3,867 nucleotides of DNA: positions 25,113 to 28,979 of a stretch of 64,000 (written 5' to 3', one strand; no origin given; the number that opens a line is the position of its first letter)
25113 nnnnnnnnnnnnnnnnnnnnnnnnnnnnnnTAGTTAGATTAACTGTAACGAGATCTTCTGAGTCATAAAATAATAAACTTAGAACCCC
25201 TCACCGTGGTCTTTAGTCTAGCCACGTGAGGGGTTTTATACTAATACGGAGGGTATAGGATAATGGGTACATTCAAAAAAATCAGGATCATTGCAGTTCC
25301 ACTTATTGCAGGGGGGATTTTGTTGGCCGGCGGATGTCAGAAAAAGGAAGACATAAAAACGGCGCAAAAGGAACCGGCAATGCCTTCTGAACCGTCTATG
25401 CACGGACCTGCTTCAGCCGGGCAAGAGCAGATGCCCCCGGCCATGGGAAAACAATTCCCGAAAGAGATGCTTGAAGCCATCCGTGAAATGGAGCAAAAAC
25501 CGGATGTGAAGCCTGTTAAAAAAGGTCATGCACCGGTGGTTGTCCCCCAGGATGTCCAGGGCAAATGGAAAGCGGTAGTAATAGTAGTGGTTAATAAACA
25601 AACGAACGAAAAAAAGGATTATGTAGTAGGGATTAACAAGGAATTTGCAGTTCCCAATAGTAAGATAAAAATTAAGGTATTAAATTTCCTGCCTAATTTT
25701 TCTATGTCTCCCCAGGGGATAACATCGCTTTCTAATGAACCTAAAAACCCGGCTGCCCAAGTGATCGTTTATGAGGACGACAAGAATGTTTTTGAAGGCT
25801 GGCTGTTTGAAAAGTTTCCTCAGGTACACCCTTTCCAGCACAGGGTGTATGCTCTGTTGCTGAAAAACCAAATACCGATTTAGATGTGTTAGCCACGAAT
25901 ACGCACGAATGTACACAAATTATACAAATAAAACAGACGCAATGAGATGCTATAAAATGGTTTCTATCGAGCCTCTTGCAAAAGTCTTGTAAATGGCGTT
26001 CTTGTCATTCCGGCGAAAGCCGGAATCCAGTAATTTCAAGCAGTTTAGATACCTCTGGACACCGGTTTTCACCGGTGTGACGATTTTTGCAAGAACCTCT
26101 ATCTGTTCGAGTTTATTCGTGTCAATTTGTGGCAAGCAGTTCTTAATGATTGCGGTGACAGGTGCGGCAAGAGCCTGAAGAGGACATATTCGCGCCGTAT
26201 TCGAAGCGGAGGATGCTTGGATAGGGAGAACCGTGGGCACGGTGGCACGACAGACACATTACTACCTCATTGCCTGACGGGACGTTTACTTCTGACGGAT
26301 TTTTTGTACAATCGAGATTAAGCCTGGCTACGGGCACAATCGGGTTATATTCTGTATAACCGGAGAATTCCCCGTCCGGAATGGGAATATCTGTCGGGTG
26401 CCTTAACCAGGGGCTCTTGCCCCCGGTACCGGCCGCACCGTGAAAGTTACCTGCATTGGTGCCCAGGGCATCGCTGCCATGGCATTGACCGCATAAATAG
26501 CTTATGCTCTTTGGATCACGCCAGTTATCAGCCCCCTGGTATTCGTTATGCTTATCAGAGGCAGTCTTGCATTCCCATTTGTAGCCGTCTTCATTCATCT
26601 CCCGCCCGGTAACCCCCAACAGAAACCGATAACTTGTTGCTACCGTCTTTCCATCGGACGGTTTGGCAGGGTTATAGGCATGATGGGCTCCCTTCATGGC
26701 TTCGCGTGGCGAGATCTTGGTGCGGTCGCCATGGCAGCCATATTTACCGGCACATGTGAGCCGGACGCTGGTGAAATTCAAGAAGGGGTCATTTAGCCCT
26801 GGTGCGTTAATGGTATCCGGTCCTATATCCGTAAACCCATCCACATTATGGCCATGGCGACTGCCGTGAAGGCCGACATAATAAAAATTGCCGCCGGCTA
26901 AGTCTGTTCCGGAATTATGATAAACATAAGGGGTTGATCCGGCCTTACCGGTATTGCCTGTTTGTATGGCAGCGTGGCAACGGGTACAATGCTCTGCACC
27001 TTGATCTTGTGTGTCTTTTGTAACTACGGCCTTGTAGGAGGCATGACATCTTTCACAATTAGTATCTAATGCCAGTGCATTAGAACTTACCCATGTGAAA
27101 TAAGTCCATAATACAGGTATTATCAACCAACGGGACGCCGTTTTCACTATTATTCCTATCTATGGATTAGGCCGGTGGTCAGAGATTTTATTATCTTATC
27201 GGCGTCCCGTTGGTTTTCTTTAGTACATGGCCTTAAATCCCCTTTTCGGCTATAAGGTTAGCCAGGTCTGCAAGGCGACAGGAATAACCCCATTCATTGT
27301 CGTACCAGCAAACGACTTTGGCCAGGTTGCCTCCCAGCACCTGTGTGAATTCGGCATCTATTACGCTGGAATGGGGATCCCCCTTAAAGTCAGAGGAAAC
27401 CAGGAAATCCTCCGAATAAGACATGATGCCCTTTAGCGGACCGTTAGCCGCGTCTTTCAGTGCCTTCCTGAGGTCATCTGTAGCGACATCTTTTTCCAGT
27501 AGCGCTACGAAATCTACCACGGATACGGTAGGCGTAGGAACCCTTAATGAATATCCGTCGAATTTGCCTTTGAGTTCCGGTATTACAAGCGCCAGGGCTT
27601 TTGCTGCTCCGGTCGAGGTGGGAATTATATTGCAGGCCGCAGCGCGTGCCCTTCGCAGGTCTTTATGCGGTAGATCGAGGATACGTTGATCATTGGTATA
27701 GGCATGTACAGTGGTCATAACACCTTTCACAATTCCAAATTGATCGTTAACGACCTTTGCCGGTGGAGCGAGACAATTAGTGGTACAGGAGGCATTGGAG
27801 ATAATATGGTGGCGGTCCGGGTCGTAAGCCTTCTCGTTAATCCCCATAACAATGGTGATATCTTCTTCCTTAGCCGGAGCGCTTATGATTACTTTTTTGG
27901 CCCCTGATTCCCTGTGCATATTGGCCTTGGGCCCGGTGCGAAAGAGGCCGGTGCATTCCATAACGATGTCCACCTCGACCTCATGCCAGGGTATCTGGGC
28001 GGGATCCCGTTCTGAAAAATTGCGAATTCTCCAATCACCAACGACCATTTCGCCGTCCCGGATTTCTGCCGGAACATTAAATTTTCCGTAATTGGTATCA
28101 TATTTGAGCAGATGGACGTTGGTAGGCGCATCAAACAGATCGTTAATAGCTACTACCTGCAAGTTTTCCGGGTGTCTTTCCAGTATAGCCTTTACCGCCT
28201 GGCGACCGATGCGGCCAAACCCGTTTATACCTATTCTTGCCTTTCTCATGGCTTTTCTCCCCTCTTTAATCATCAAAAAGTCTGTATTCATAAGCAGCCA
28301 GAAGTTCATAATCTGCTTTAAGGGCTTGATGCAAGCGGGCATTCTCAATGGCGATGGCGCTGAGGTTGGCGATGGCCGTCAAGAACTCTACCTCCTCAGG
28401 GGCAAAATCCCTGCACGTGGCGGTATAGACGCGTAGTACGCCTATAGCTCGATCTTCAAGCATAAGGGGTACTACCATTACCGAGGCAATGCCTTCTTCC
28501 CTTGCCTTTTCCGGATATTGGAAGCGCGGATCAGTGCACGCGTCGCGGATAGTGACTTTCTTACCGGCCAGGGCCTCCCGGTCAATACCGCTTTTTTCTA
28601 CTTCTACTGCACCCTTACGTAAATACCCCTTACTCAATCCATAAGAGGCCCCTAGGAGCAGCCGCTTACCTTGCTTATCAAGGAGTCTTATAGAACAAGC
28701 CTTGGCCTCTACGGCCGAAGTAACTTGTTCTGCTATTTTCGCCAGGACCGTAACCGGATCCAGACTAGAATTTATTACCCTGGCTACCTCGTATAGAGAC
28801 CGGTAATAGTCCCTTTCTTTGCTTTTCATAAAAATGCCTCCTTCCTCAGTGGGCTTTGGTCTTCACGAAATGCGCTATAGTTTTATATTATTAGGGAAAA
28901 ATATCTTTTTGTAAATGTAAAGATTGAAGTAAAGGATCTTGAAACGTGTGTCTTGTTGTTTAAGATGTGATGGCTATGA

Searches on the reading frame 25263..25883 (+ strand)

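Call 4: search_protein_families(library=pfam, proteins=[window:25263-25883:+], max_evalue=0.01)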
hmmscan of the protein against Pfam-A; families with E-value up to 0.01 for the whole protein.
window:25263-25883:+ (206 aa): 1 family
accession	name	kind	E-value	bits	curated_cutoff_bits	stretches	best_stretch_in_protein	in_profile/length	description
PF09923.14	DUF2155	-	8.9e-07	29.4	27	1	109-200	5-86/89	Uncharacterized protein conserved in bacteria (DUF2155)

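Call 5: search_protein_families(library=ncbifam, proteins=[window:25263-25883:+], max_evalue=0.01)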
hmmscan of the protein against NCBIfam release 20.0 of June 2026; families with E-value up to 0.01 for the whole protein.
window:25263-25883:+ (206 aa): 0 families

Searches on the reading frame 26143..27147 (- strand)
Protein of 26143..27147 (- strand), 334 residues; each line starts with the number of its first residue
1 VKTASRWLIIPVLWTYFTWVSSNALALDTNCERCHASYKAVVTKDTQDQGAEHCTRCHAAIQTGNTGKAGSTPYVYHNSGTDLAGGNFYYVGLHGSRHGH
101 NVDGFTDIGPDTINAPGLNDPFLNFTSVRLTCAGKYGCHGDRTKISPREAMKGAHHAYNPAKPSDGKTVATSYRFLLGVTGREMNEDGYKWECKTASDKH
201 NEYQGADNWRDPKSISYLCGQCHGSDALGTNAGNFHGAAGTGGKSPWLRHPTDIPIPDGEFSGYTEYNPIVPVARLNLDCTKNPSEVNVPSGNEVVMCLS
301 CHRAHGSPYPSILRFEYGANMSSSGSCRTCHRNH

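Call 23: search_protein_families(library=pfam, proteins=[window:26143-27147:-], max_evalue=0.001)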
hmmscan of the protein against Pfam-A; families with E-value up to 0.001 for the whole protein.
window:26143-27147:- (334 aa): 3 families
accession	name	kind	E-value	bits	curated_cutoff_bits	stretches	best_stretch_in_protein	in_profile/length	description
PF09699.15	Paired_CXXCH_1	-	1.2e-11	44.5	20.6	1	297-333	8-38/41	Doubled CXXCH motif (Paired_CXXCH_1)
PF14522.11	Cytochrome_C7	-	1e-05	25.7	24.8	0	28-60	13-50/67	Cytochrome c7 and related cytochrome c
PF14537.11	Cytochrom_c3_2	-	0.00069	20.5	25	0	28-66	6-41/79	Cytochrome c3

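Call 62: search_solved_structures(query=window:26143-27147:-, max_evalue=1, show_alignments=1)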
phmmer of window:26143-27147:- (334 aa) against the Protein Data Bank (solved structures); distinct sequences matched with E-value up to 1: 0.

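Call 64: search_protein_families(library=ncbifam, proteins=[window:26143-27147:-], max_evalue=0.1)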
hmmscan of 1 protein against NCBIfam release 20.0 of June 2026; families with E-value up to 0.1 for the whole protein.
window:26143-27147:- (334 aa): 4 families
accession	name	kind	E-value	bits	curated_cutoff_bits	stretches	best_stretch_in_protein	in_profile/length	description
TIGR01905.1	paired_CXXCH_1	subfamily_domain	6.1e-09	35.7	25.2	2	297-314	8-25/41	doubled CXXCH domain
TIGR03508.1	decahem_SO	subfamily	0.00014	21.5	192.2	2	18-64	84-130/258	DmsE family decaheme c-type cytochrome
TIGR03153.1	cytochr_NrfH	equivalog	0.00034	20.7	134.2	1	25-61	99-136/138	cytochrome c nitrite reductase small subunit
NF045722.1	c3_cytochr_TmcA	equivalog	0.014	15.3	114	1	23-65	52-94/125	acidic tetraheme cytochrome c3 TmcA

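Call 100: search_solved_structures(query=A6, max_evalue=10, show_alignments=1)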
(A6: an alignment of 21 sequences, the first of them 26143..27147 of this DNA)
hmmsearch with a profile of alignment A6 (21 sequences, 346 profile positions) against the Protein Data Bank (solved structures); distinct sequences matched with E-value up to 10: 15.
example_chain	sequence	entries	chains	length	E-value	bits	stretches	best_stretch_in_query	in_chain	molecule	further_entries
6ef8_A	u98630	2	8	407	2.8e-18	69.4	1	34-330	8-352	C-type cytochrome OmcS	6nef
4wjy_A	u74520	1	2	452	0.00024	23.6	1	232-344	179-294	Cytochrome c-552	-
1gu6_A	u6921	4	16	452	0.00032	23.2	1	232-344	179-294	CYTOCHROME C552 | Cytochrome c-552 | Cytochrome c nitrite reductase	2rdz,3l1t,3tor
2rf7_A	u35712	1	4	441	0.00032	23.2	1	232-344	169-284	Cytochrome c-552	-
3ubr_A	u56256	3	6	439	0.00035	23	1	228-344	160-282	Cytochrome c-552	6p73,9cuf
8bcx_A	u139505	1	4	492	0.0013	21.2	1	29-76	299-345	Nitrite reductase (cytochrome; ammonia-forming)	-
1oah_A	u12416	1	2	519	0.64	12.3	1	34-79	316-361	CYTOCHROME C NITRITE REDUCTASE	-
3bng_A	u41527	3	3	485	1.1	11.5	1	227-344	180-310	Cytochrome c-552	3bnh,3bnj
2vr0_A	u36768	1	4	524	1.5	11.1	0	234-345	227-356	CYTOCHROME C NITRITE REDUCTASE, CATALYTIC SUBUNIT NFRA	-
1qdb_A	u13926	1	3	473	1.7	10.9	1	34-77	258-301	CYTOCHROME C NITRITE REDUCTASE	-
6v0a_A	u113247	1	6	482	2.5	10.3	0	226-344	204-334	Nitrite reductase (cytochrome; ammonia-forming)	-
2j7a_A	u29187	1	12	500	3.2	10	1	234-345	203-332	CYTOCHROME C NITRITE REDUCTASE NRFA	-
1fs7_A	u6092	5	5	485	4.2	9.6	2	227-344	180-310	CYTOCHROME C NITRITE REDUCTASE | Cytochrome c-552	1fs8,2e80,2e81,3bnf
1fs9_A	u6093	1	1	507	4.6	9.5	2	34-78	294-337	CYTOCHROME C NITRITE REDUCTASE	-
9yuq_N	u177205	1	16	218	7.8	8.7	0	299-343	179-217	Putative multiheme cytochrome c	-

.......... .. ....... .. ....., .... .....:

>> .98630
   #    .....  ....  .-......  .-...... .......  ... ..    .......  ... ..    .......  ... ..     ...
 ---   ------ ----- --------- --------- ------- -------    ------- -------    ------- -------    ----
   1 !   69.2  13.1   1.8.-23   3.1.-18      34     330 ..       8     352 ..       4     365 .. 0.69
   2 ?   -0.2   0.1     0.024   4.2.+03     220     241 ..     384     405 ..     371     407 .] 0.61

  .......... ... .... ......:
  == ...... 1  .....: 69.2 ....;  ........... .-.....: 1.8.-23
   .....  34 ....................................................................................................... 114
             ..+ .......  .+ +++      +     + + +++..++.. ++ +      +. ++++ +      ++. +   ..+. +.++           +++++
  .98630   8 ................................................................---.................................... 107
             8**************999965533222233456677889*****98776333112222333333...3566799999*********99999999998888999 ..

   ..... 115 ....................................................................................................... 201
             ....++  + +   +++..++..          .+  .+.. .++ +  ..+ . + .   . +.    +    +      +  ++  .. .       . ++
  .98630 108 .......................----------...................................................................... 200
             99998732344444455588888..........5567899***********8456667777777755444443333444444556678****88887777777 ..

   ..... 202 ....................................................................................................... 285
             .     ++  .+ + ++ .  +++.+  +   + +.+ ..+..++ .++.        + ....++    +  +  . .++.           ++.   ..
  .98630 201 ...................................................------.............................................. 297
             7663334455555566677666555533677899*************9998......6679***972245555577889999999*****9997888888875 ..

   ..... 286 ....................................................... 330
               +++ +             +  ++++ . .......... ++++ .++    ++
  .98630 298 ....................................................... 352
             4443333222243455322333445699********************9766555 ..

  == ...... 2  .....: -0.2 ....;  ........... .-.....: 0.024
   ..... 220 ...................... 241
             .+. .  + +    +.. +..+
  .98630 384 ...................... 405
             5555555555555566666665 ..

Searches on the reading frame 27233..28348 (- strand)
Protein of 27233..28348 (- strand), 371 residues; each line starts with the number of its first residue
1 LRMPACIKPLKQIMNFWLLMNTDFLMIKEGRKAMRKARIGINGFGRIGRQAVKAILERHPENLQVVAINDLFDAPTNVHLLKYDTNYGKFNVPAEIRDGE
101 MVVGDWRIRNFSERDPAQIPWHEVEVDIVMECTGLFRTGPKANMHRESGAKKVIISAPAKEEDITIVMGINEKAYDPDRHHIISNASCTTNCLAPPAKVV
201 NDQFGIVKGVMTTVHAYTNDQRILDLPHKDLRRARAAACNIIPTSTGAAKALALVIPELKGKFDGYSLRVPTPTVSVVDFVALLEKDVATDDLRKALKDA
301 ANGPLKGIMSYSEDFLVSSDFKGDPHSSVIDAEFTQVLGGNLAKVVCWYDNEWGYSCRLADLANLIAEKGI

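Call 23: search_protein_families(library=pfam, proteins=[window:27233-28348:-], max_evalue=0.001)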
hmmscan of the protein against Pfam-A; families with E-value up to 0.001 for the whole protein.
window:27233-28348:- (371 aa): 2 families
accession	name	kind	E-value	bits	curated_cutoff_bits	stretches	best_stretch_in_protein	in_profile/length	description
PF02800.25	Gp_dh_C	-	5.6e-65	218.2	24.4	1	193-349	1-158/158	Glyceraldehyde 3-phosphate dehydrogenase, C-terminal domain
PF00044.30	Gp_dh_N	-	9.1e-35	119.4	31.7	1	38-138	2-100/101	Glyceraldehyde 3-phosphate dehydrogenase, NAD binding domain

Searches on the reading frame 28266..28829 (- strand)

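Call 23: search_protein_families(library=pfam, proteins=[window:28266-28829:-], max_evalue=0.001)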
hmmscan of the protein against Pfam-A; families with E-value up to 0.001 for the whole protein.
window:28266-28829:- (187 aa): 3 families
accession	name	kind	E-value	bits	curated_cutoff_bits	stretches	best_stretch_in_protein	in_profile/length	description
PF01590.32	GAF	-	2e-18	67.6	22.4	1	24-161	1-133/133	GAF domain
PF13185.12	GAF_2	-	6.4e-17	62.5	28.6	1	23-162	2-136/136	GAF domain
PF13492.12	GAF_3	-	3.6e-16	60.2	27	1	28-163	5-129/129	GAF domain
